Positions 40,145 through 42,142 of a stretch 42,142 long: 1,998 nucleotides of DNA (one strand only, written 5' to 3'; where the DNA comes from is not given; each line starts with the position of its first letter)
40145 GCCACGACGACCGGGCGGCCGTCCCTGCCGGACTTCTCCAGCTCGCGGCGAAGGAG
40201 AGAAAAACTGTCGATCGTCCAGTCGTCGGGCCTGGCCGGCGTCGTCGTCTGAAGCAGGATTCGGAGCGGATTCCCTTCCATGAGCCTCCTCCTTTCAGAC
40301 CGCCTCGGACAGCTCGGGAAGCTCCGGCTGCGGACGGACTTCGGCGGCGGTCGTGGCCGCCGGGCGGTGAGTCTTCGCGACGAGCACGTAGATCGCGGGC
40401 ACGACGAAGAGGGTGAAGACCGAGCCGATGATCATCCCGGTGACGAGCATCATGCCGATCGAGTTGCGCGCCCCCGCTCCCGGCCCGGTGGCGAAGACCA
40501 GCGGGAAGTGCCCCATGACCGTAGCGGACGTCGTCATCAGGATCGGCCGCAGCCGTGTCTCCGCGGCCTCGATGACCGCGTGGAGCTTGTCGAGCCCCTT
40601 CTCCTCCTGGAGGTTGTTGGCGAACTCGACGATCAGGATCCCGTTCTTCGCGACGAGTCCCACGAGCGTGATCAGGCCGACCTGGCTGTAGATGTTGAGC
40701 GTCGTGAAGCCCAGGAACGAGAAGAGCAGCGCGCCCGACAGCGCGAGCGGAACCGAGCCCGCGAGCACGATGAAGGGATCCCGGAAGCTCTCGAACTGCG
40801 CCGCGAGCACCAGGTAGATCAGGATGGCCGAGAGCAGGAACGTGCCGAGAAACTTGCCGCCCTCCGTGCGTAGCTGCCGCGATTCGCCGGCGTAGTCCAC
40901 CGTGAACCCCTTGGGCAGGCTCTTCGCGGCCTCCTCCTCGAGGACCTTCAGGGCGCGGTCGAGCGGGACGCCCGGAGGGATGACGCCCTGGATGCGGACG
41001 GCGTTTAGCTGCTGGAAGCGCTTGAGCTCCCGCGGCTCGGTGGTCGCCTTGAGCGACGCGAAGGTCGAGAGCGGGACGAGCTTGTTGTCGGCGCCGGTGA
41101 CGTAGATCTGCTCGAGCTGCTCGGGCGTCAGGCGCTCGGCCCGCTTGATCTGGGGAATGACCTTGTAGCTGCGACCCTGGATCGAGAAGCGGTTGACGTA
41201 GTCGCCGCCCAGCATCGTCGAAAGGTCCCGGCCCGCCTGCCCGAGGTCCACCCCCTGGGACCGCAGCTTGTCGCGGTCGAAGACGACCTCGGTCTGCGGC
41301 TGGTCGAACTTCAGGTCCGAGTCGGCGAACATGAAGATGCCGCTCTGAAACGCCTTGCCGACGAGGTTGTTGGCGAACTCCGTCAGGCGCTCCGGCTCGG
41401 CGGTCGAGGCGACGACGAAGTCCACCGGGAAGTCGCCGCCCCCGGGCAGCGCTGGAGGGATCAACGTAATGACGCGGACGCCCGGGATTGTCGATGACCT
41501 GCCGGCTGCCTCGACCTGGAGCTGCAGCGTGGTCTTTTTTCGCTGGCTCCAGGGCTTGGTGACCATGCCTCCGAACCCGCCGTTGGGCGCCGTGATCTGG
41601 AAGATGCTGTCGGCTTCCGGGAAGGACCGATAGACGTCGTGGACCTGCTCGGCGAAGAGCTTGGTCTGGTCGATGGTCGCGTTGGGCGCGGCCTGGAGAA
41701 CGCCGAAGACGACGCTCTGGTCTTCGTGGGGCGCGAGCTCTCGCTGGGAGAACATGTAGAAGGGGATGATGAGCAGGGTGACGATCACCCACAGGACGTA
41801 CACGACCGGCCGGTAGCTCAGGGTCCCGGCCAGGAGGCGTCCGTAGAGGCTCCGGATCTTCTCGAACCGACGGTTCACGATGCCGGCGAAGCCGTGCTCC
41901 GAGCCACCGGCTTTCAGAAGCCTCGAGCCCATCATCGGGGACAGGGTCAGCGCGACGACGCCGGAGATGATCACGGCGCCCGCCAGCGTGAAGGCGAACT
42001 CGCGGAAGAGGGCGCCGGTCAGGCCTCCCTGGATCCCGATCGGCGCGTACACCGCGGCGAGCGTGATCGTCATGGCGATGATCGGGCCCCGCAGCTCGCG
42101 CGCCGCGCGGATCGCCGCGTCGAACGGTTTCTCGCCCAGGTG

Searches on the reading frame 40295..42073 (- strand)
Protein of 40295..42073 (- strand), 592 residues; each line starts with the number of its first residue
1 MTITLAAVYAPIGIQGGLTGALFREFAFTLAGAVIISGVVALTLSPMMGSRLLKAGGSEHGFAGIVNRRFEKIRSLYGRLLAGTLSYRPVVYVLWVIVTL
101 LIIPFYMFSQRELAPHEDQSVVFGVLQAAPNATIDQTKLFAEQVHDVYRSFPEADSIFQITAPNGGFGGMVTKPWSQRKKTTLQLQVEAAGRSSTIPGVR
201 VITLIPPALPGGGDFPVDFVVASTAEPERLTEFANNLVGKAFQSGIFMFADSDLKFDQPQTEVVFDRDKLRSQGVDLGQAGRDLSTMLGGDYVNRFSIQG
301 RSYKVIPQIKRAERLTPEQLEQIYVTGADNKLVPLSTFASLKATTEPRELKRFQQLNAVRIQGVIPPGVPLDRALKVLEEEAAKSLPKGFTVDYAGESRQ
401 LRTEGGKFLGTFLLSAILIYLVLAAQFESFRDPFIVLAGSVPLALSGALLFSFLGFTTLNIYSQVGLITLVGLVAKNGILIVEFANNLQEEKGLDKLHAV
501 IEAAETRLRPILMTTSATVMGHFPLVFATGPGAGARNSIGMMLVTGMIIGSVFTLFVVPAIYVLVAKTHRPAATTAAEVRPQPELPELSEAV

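Call 15: search_protein_families(library=pfam, proteins=[window:40295-42073:-])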
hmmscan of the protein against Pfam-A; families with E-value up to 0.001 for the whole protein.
window:40295-42073:- (592 aa): 1 family
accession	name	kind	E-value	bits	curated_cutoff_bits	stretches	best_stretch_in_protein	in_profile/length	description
PF00873.25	ACR_tran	-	2.9e-125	419.7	28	1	2-565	439-1020/1021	AcrB/AcrD/AcrF family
